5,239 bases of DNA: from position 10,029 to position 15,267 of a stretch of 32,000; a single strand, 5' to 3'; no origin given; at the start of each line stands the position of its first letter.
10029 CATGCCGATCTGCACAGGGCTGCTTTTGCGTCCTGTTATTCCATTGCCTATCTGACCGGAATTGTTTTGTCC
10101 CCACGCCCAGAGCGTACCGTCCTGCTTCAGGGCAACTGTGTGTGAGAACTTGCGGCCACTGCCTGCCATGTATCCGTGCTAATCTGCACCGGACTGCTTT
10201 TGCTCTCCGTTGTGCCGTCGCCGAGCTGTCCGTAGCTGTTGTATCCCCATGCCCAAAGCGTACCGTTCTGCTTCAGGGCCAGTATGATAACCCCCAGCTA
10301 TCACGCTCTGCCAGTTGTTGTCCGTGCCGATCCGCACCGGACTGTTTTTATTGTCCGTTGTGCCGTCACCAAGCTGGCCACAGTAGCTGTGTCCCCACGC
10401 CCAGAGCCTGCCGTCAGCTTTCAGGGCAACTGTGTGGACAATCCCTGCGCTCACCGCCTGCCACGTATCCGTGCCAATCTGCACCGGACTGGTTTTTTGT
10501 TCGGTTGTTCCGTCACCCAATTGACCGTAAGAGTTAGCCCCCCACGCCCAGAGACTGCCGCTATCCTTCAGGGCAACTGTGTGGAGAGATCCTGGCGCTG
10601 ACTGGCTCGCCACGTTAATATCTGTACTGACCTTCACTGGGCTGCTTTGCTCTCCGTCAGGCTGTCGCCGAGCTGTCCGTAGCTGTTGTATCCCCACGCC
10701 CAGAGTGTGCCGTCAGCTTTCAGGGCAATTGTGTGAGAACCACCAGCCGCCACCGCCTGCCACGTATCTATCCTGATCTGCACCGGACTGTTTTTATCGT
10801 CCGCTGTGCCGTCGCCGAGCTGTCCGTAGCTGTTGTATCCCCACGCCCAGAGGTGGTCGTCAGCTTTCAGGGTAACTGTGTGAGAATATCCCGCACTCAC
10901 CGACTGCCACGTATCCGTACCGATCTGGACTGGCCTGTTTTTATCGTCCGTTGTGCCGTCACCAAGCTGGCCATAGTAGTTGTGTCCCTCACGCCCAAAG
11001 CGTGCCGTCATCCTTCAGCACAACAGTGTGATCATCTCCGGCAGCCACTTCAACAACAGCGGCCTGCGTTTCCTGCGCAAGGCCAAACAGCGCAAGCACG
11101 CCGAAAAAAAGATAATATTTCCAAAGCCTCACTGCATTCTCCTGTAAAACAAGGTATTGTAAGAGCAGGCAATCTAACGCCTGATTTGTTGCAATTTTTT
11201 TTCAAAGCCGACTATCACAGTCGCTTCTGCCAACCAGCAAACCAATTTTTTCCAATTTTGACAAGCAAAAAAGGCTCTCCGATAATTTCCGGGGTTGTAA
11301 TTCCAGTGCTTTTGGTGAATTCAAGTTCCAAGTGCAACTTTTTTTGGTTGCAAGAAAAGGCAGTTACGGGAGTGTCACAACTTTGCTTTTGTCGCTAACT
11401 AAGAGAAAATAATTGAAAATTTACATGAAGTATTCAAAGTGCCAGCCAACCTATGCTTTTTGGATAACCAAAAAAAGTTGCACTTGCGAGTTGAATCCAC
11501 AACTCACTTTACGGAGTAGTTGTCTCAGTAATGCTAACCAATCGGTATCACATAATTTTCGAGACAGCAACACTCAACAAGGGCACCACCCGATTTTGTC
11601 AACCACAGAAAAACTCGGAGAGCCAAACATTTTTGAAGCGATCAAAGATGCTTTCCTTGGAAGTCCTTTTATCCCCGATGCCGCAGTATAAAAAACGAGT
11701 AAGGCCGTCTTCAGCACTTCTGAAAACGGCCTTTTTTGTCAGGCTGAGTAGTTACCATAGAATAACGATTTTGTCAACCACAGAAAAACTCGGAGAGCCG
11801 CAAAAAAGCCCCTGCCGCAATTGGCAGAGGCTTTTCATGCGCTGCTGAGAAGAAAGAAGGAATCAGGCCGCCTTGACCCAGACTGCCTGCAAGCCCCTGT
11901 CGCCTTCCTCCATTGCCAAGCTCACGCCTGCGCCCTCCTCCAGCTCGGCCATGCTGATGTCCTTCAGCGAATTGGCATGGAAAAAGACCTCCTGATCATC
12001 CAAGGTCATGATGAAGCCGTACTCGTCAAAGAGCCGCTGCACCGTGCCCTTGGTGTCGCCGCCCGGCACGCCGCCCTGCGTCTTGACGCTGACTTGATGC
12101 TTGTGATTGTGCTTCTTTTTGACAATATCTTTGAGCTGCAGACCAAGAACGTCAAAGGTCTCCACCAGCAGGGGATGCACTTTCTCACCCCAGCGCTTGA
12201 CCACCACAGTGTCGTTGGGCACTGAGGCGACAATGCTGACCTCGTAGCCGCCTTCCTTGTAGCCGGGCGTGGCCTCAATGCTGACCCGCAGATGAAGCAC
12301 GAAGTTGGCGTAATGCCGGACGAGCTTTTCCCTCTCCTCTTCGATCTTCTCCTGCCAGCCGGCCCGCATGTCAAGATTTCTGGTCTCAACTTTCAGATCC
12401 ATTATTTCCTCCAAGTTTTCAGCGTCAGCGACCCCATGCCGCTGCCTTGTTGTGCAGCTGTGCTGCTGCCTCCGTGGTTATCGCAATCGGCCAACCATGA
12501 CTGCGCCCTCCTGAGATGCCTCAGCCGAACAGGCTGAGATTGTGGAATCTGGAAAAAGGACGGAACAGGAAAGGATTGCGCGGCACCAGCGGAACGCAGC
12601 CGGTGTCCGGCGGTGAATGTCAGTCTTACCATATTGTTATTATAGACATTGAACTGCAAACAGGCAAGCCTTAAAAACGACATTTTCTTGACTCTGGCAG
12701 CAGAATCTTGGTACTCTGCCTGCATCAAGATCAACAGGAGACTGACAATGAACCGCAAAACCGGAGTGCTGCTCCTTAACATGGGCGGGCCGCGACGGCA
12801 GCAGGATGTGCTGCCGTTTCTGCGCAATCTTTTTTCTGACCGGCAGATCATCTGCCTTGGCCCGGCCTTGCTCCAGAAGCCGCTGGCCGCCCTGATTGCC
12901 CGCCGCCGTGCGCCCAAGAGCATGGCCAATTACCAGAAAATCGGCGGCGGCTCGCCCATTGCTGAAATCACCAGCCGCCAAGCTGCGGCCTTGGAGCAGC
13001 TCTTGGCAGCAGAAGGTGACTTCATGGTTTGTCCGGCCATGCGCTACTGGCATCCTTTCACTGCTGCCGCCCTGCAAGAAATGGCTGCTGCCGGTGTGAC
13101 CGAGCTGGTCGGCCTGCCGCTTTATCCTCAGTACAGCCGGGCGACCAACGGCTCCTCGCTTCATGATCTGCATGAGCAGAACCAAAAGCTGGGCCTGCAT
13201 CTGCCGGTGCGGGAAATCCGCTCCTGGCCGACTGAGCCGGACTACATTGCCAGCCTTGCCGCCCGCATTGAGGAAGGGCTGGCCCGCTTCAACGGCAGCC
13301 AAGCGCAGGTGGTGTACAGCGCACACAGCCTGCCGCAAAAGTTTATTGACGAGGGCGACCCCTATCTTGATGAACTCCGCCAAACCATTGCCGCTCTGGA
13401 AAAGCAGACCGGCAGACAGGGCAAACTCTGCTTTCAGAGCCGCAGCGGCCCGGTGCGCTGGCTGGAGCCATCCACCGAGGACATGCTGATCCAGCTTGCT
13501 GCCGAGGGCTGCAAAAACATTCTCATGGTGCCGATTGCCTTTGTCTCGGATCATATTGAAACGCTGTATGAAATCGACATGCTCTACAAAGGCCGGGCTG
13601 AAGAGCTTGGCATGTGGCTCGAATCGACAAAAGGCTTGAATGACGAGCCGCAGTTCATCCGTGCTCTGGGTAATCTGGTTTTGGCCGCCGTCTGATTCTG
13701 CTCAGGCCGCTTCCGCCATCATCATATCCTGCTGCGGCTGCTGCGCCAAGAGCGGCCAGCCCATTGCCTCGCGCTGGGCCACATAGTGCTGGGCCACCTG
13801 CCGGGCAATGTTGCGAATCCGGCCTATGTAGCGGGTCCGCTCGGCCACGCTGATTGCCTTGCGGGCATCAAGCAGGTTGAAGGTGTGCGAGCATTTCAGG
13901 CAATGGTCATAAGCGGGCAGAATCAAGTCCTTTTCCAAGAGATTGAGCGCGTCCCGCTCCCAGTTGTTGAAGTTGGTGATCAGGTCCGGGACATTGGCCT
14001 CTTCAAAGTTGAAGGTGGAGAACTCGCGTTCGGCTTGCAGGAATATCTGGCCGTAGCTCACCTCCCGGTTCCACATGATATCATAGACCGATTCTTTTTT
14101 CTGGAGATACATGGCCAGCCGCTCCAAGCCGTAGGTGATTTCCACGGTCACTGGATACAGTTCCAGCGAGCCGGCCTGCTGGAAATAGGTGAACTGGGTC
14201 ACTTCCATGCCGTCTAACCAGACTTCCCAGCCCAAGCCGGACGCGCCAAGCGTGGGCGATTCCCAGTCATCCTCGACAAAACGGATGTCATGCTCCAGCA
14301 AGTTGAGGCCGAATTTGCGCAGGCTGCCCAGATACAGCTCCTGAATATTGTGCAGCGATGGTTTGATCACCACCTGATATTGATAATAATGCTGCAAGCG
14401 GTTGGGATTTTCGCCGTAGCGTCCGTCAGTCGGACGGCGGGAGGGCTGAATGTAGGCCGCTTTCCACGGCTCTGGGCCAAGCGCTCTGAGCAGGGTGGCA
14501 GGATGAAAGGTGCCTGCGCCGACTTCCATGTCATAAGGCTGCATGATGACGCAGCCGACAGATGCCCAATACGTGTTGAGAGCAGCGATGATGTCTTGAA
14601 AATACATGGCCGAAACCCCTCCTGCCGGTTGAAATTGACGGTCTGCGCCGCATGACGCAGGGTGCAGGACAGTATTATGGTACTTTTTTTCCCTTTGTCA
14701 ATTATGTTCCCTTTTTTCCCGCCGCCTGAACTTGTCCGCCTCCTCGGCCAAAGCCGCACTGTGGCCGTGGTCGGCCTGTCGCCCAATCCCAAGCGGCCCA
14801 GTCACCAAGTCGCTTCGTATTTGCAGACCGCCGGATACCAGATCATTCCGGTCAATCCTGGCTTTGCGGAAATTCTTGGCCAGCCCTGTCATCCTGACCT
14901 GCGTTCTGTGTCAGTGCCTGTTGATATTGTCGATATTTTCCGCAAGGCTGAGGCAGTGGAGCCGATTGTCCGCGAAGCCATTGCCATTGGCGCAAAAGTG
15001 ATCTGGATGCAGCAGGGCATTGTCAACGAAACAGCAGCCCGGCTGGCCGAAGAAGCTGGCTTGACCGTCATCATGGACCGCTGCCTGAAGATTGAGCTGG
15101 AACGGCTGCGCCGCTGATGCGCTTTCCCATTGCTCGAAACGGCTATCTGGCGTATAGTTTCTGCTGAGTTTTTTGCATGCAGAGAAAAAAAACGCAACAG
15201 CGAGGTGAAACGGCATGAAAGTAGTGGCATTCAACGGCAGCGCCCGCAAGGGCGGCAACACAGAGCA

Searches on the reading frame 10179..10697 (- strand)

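Call 67: search_protein_families(library=pfam, proteins=[window:10179-10697:-], max_evalue=0.0001)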
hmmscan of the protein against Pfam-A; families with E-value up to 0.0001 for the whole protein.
window:10179-10697:- (172 aa): 4 families
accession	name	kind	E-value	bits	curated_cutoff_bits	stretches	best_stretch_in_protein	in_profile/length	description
PF25390.1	WD40_RLD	-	1.6e-27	97.2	150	1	12-139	183-310/363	RCC1-like domain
PF00415.24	RCC1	-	3.5e-24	85.6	21.7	2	46-92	1-50/50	Regulator of chromosome condensation (RCC1) repeat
PF13540.12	RCC1_2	-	3.6e-18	65.2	22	2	81-108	3-30/30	Regulator of chromosome condensation (RCC1) repeat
PF25384.1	Alsin_RLD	-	3.2e-07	30.4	100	0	81-124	279-318/405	Alsin RCC1-like domain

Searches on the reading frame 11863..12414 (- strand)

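Call 66: search_protein_families(library=pfam, proteins=[window:11863-12414:-], max_evalue=0.0001)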
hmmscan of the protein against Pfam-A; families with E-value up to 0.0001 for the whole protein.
window:11863-12414:- (183 aa): 2 families
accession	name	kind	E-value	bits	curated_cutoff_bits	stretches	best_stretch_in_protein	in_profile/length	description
PF00313.28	CSD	-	2.3e-09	37.4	27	1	122-181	2-64/66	'Cold-shock' DNA-binding domain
PF02482.25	Ribosomal_S30AE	-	9.5e-05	23.5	23.7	0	8-100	2-86/88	Sigma 54 modulation protein / S30EA ribosomal protein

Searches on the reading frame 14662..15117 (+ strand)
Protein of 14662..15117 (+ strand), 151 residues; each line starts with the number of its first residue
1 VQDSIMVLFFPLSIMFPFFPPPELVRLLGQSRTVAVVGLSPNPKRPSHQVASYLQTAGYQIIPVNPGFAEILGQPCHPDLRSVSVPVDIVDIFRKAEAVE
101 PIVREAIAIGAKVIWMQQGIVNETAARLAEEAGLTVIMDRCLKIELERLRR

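Call 67: search_protein_families(library=pfam, proteins=[window:14662-15117:+], max_evalue=0.0001)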
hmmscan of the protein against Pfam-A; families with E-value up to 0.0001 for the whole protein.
window:14662-15117:+ (151 aa): 1 family
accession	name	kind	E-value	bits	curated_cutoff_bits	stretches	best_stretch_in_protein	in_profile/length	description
PF13380.12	CoA_binding_2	-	1.5e-44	151.6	22.8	1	32-146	1-115/116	CoA binding domain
